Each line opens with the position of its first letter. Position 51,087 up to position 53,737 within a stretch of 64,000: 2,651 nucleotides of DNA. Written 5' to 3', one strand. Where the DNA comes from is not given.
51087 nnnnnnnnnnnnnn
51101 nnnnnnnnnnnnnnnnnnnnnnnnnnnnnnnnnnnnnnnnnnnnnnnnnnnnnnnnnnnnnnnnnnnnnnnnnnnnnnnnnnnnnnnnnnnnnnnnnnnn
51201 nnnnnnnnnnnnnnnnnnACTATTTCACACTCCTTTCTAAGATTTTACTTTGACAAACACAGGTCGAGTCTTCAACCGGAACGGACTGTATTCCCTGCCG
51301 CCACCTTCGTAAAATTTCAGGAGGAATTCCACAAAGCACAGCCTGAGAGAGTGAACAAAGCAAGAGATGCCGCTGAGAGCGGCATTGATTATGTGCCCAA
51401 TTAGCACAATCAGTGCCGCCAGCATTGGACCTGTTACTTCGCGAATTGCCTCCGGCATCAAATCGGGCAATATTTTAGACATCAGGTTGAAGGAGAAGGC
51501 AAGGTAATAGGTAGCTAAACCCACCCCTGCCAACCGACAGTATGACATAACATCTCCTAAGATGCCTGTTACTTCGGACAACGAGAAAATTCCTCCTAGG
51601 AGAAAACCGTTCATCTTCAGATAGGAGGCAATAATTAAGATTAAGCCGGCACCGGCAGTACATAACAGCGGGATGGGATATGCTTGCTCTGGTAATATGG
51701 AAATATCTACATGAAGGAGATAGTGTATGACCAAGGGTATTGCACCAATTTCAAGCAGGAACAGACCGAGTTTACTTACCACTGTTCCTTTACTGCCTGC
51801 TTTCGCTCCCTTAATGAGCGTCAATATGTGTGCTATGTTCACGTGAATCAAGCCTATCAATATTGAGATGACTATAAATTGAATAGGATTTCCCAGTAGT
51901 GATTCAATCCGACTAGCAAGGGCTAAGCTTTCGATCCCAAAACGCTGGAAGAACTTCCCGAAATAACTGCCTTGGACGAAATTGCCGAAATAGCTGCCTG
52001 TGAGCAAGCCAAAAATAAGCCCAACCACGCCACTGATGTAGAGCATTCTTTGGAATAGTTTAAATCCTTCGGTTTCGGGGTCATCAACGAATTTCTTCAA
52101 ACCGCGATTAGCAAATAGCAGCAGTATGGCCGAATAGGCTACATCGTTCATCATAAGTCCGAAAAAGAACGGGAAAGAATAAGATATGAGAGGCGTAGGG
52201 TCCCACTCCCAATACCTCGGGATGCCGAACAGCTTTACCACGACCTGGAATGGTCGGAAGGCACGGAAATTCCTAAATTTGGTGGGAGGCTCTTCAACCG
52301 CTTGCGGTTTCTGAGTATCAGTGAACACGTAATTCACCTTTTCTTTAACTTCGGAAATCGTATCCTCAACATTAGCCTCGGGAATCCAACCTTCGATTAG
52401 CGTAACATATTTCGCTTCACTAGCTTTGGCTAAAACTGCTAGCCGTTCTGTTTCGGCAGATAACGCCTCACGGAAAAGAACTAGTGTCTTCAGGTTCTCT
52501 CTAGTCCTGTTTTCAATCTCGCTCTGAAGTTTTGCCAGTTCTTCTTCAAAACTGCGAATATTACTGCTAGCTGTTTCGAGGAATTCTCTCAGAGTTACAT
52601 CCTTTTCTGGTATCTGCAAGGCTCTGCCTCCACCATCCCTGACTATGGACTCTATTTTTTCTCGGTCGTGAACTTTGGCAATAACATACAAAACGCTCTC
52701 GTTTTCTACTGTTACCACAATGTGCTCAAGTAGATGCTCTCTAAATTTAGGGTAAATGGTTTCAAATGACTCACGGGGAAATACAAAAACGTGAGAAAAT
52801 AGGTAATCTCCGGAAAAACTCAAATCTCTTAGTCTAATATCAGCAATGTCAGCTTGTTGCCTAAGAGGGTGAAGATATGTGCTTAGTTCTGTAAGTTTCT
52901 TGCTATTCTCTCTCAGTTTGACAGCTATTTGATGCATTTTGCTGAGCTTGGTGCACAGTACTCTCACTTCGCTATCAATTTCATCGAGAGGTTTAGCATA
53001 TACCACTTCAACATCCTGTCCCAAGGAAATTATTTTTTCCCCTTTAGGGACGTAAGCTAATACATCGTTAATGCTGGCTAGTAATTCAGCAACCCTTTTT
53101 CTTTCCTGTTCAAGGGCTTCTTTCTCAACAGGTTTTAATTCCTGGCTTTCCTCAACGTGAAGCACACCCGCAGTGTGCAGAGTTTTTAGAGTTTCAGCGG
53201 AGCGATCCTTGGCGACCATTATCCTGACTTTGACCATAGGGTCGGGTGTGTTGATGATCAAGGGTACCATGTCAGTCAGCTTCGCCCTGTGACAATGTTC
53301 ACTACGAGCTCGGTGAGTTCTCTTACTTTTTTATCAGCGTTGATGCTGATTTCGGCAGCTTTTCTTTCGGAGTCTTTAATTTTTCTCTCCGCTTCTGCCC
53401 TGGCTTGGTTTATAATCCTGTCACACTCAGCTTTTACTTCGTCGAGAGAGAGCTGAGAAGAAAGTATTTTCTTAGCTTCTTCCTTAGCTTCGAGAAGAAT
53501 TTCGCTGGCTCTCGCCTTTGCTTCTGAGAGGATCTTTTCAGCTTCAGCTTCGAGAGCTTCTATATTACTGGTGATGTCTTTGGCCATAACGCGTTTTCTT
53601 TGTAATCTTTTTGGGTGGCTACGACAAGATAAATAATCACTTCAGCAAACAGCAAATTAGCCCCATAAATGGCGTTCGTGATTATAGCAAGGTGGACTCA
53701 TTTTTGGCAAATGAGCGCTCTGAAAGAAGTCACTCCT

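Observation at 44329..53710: Complete archaeal-order A1AO (A/V-type) ATPase operon H-I-K-E-C-F-A-B-D in a bacterial housekeeping context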

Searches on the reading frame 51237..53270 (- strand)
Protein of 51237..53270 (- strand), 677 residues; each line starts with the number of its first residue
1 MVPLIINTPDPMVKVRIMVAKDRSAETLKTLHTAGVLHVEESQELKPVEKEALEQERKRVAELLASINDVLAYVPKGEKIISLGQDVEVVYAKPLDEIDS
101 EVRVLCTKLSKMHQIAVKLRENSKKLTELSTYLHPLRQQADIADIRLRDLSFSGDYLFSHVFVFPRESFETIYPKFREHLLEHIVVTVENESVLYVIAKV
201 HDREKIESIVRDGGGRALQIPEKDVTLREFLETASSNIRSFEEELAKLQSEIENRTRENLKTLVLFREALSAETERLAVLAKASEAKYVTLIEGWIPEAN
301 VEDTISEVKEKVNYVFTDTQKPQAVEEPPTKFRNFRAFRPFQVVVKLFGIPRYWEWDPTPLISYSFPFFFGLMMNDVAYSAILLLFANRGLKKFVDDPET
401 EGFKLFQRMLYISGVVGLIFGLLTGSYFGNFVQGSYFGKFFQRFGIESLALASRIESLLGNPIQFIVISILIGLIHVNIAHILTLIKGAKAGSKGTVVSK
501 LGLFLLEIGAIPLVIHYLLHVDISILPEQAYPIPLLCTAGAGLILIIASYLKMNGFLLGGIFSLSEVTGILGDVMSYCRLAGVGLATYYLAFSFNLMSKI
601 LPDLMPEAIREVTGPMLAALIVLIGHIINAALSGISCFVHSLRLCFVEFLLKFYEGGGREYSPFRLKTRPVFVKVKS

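Call 3: search_protein_families(library=pfam, proteins=[window:51237-53270:-], max_evalue=0.01)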
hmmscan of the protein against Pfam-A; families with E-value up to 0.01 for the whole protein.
window:51237-53270:- (677 aa): 2 families
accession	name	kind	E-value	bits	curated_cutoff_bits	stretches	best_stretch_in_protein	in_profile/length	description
PF01496.24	V_ATPase_I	-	2.6e-28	98.9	30.7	2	198-417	215-443/815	V-type ATPase 116kDa subunit family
PF24611.2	Spectrin_Anc-1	-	0.0048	17.6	33.2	0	86-139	33-85/115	Nuclear anchorage protein 1, spectrin-like repeat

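Call 4: search_protein_families(library=ncbifam, proteins=[window:51237-53270:-], max_evalue=0.01)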
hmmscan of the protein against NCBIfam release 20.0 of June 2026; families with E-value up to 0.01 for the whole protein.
window:51237-53270:- (677 aa): 9 families
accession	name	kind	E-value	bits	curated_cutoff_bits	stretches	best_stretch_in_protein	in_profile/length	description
NF004430.0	PRK05771.2-4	equivalog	2.9e-90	303.7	670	1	8-667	3-640/646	V-type ATP synthase subunit I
NF004428.0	PRK05771.2-1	equivalog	6.9e-87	292.1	766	1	9-667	4-672/680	V-type ATP synthase subunit I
NF004434.0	PRK05771.3-3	equivalog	2e-61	208.3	777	1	10-669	5-680/686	V-type ATP synthase subunit I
NF004432.0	PRK05771.3-1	equivalog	3.5e-48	164.5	1044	1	9-667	4-629/643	V-type ATP synthase subunit I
NF004427.0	PRK05771.1-1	equivalog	9.6e-45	153.5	942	1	35-673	57-659/668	V-type ATP synthase subunit I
NF004433.0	PRK05771.3-2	equivalog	1.1e-40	139.7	1173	2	8-524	3-519/701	V-type ATP synthase subunit I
NF004429.0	PRK05771.2-2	equivalog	2.5e-37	128.9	799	1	11-666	4-605/608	V-type ATP synthase subunit I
NF004435.0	PRK05771.3-4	equivalog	2e-29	102.5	1410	2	9-434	4-419/701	V-type ATP synthase subunit I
NF004431.0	PRK05771.2-5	equivalog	2.1e-23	82.7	851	2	467-665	460-639/649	V-type ATP synthase subunit I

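Call 84: search_solved_structures(query=window:51237-53270:-, max_evalue=0.001, show_alignments=2)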
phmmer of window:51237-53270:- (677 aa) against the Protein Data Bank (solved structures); distinct sequences matched with E-value up to 0.001: 32.
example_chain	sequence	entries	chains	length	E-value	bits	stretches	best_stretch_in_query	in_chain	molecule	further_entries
8wci_P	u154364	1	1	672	4.9e-39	137.5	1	166-668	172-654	V-type sodium ATPase subunit I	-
5y5x_N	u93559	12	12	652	7.5e-26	93.9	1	11-665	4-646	V-type ATP synthase subunit I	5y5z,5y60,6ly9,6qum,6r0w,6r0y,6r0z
8yy1_N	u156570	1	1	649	9.8e-26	93.6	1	11-665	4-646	V-type ATP synthase subunit I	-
5gar_N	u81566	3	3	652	1.8e-24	89.4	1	11-665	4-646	Archaeal/vacuolar-type H+-ATPase subunit I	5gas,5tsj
7unf_a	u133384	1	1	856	1.7e-15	59.7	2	181-427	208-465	V-type proton ATPase 116 kDa subunit a 4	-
36qx_a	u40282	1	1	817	2.2e-15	59.4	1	285-445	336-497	V-type proton ATPase subunit a1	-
9det_a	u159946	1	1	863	4.4e-15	58.4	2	181-427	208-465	V-type proton ATPase 116 kDa subunit a 4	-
9u6q_N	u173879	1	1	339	1.5e-13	53.3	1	336-449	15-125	V-type ATP synthase subunit I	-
7uw9_a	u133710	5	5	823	5.6e-13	51.4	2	293-386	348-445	V-type proton ATPase subunit a3 | V-type proton ATPase subunit a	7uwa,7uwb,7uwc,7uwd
36qu_a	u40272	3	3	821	2.6e-12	49.2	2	288-386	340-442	V-type proton ATPase subunit a3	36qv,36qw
9bra_a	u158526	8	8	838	7.7e-12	47.7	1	320-431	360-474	V-type proton ATPase 116 kDa subunit a 1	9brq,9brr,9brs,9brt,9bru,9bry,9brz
6o7u_a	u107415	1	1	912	3.3e-11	45.6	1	278-406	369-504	V-type proton ATPase subunit a, Golgi isoform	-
6o7v_a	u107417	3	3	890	3.8e-11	45.4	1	278-406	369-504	V-type proton ATPase subunit a, Golgi isoform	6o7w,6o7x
6vq6_a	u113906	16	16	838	2.4e-10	42.7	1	320-432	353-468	V-type proton ATPase 116 kDa subunit a isoform 1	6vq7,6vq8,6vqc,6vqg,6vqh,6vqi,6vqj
8xli_a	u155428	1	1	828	2.9e-10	42.5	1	320-432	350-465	V-type proton ATPase 116 kDa subunit a 1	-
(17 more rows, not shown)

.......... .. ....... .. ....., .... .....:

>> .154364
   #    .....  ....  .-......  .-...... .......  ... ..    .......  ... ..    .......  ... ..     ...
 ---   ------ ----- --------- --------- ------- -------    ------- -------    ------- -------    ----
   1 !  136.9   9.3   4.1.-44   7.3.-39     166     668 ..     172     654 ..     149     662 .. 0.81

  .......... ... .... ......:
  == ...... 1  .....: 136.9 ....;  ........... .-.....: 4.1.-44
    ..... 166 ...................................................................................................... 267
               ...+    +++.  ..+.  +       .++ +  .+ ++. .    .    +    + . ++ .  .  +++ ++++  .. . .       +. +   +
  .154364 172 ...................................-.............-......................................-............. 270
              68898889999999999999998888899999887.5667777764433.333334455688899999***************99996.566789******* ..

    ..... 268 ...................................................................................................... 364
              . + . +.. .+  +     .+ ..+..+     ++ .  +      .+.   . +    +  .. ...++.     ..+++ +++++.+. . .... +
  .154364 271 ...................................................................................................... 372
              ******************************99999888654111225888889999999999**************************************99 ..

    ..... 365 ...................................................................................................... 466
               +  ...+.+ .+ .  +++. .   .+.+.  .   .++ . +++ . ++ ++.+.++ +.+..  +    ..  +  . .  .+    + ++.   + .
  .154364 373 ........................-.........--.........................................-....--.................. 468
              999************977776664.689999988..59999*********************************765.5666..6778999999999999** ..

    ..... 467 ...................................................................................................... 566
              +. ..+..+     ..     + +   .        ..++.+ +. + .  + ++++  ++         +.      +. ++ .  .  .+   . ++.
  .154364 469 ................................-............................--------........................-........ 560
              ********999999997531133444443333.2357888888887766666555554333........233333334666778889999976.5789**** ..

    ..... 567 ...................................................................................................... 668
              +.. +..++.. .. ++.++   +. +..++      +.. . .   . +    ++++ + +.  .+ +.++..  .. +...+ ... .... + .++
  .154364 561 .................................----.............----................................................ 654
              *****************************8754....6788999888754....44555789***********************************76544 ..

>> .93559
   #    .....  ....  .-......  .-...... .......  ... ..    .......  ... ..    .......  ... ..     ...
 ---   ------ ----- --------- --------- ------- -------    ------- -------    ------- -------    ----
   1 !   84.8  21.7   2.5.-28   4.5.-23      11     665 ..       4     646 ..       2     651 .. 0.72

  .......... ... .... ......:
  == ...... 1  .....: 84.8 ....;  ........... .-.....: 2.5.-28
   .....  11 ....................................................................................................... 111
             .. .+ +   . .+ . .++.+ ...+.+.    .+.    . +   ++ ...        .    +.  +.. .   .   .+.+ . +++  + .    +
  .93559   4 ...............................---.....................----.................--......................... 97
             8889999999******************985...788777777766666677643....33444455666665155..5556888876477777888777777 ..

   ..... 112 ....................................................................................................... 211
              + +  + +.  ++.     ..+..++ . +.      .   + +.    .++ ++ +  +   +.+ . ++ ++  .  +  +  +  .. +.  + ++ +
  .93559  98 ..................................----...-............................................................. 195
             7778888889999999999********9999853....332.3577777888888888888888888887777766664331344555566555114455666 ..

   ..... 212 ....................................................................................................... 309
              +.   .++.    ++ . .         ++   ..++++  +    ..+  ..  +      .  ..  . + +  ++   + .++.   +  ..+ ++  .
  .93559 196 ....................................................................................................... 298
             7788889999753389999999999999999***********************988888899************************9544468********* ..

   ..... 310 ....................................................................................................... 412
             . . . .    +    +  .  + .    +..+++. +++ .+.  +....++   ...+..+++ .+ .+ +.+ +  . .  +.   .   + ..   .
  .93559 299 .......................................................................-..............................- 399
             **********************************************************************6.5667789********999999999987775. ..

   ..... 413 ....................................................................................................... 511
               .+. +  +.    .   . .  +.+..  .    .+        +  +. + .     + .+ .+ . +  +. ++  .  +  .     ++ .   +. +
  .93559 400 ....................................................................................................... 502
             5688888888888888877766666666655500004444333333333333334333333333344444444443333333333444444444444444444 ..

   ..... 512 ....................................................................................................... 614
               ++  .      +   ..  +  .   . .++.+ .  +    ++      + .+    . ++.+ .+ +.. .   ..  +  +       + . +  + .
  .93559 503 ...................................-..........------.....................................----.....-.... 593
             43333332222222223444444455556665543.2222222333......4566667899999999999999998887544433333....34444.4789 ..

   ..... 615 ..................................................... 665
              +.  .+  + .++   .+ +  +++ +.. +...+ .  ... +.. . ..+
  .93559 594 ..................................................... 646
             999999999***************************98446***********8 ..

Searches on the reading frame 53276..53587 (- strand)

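Call 3: search_protein_families(library=pfam, proteins=[window:53276-53587:-], max_evalue=0.01)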
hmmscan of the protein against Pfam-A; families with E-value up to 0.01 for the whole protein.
window:53276-53587:- (103 aa): 3 families
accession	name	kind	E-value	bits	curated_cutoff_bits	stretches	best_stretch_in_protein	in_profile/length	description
PF16999.10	V-ATPase_G_2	-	1.2e-05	26.3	28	1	47-93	9-55/104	Vacuolar (H+)-ATPase G subunit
PF00430.23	ATP-synt_B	-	0.00016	22.2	28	1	2-65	42-103/132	ATP synthase B/B' CF(0)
PF05103.18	DivIVA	-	0.0062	16.9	28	0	13-45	84-116/131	DivIVA protein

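Call 4: search_protein_families(library=ncbifam, proteins=[window:53276-53587:-], max_evalue=0.01)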
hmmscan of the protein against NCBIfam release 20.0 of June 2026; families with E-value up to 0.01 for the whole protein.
window:53276-53587:- (103 aa): 17 families
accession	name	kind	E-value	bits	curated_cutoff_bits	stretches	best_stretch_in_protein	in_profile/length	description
NF050102.1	DivIVA_Wag31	equivalog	5.9e-08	32.9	260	1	13-92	133-206/256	DivIVA-like cell division protein Wag31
NF006574.0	PRK09098.1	subfamily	5.5e-06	26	278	2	46-87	32-73/277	HrpE/YscL family type III secretion apparatus protein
NF005198.1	PRK06669.1-3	equivalog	5.7e-06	25.7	200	1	9-89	69-143/299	flagellar assembly protein FliH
TIGR02926.1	AhaH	equivalog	4.6e-05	23.6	48.5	1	8-66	3-59/85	ATP synthase archaeal subunit H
NF002170.0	PRK01005.1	equivalog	5.3e-05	23.1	280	1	9-44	22-57/208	V-type ATP synthase subunit E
NF011041.0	PRK14471.1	equivalog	5.9e-05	23.1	200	1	3-88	52-139/164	F0F1 ATP synthase subunit B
NF006256.0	PRK08404.1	equivalog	6.3e-05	23.1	107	1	5-101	4-102/103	V-type ATP synthase subunit H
NF041483.1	growth_prot_Scy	equivalog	0.00019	19.1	1040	1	6-93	260-352/1293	polarized growth protein Scy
TIGR01144.1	ATP_synt_b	equivalog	0.00034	20.5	65.5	1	5-69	41-103/147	F0F1 ATP synthase subunit B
NF009992.0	PRK13461.1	equivalog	0.00049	19.7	127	1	10-77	56-125/159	F0F1 ATP synthase subunit B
NF005607.0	PRK07353.1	equivalog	0.0016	18.2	131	1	3-97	64-149/155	F0F1 ATP synthase subunit B'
NF004413.0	PRK05759.1-4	equivalog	0.0019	18.3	197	1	6-88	51-135/156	F0F1 ATP synthase subunit B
NF004411.0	PRK05759.1-2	equivalog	0.002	18.2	131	0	47-90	53-96/156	F0F1 ATP synthase subunit B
TIGR01069.2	mutS2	equivalog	0.0022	16.4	400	1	3-81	551-632/790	endonuclease MutS2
NF005006.0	PRK06397.1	equivalog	0.0025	17.9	126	0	48-100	52-106/111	V-type ATP synthase subunit H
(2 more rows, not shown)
